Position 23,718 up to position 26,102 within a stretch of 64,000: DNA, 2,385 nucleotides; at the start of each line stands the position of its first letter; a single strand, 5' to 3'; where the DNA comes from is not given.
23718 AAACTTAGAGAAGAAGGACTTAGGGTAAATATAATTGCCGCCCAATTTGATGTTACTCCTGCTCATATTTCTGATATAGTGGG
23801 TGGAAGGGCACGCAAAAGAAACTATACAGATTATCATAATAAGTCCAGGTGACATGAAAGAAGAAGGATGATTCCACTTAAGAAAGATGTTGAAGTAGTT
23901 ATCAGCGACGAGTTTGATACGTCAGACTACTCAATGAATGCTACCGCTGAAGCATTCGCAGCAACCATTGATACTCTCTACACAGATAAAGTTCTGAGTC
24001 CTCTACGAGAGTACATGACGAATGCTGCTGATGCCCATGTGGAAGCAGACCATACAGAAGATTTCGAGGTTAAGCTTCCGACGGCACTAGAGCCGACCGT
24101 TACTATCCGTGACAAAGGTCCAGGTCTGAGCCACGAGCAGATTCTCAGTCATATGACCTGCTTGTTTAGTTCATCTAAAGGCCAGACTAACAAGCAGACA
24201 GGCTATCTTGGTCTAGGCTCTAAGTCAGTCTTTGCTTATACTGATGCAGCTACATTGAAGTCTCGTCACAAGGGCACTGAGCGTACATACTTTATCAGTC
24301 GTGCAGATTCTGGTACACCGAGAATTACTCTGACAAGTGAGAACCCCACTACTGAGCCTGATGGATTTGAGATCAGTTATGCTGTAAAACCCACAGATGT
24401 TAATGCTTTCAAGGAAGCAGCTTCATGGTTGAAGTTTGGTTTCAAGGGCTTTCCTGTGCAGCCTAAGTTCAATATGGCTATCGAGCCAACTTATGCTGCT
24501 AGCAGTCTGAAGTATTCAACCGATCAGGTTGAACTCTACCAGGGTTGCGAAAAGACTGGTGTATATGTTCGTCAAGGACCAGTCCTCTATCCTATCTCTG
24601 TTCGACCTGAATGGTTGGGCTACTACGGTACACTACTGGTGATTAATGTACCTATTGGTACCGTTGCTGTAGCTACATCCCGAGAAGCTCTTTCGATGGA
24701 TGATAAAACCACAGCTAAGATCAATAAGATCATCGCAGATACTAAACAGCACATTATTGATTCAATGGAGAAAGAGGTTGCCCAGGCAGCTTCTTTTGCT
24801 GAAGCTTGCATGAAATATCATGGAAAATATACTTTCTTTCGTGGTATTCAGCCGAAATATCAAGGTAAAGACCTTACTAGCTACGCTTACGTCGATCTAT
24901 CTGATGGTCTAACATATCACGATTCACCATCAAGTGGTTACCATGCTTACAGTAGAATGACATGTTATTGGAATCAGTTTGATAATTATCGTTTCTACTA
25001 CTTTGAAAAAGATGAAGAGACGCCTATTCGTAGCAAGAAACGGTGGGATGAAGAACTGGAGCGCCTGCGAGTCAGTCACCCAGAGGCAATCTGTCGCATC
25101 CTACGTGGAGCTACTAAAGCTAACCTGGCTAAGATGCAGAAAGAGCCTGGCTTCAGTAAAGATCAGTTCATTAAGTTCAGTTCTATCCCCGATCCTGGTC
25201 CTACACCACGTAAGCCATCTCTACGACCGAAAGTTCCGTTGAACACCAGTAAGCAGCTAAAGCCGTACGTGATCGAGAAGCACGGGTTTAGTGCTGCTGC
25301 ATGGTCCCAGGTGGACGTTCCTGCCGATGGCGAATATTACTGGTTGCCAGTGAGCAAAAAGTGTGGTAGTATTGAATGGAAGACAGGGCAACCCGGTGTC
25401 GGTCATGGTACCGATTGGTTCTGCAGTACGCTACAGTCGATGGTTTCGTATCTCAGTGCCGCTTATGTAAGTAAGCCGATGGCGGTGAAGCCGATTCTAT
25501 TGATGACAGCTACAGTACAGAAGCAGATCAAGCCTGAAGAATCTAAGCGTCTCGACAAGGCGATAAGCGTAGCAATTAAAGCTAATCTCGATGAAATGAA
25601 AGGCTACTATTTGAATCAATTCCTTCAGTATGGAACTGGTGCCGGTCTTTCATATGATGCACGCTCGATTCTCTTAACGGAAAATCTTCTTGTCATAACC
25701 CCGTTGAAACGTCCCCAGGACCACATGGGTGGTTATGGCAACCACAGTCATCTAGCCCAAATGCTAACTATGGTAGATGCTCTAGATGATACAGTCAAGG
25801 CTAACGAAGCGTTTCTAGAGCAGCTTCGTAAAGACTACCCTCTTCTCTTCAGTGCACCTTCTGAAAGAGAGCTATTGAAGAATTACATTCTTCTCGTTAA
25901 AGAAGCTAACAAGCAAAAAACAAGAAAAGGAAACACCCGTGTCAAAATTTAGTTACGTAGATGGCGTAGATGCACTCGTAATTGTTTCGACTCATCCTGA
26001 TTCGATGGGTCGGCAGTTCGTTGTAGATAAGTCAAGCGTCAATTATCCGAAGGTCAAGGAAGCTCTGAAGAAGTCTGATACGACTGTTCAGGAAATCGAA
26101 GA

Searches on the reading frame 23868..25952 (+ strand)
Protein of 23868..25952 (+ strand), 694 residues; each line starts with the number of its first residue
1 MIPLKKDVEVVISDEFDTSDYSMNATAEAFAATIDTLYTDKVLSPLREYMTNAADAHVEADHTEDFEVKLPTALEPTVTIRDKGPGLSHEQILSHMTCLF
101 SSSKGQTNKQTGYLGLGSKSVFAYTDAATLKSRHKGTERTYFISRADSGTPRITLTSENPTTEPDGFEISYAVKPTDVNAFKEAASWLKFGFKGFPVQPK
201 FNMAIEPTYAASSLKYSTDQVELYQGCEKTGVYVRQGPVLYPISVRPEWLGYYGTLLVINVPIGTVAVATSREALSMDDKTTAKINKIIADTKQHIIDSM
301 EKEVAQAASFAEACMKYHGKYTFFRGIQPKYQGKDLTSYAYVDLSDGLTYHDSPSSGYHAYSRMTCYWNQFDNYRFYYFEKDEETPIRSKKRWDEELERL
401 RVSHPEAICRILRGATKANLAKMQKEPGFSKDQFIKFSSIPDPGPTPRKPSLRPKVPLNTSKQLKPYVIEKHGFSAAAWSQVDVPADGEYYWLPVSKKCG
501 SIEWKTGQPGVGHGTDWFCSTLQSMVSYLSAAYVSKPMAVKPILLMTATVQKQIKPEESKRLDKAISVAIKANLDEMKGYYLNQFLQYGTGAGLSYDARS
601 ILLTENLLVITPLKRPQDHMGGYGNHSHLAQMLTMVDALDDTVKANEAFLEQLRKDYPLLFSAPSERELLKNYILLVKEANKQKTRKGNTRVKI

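Call 43: search_protein_families(library=phrogs, proteins=[window:23868-25952:+], max_evalue=0.00001)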
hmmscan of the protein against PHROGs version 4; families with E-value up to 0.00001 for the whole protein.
window:23868-25952:+ (694 aa): 7 families
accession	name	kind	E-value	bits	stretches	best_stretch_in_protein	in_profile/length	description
phrog_612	-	lysis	1.2e-88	300.1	1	1-667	1-706/725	RIIA lysis inhibitor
phrog_2979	-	lysis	5.6e-37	128.8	1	9-342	12-357/846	RIIA lysis inhibitor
phrog_24904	-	lysis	3.9e-33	116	1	12-321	13-315/695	RIIA lysis inhibitor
phrog_30832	-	lysis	9.9e-31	108.1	1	19-314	20-330/735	RIIA lysis inhibitor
phrog_609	-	lysis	2.4e-30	106.3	1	20-305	23-307/1055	RIIB lysis inhibitor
phrog_3661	-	lysis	2.9e-29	103.2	1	97-311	177-406/917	RIIA lysis inhibitor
phrog_38678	-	lysis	6.2e-15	55.5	1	35-169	43-181/805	RIIA lysis inhibitor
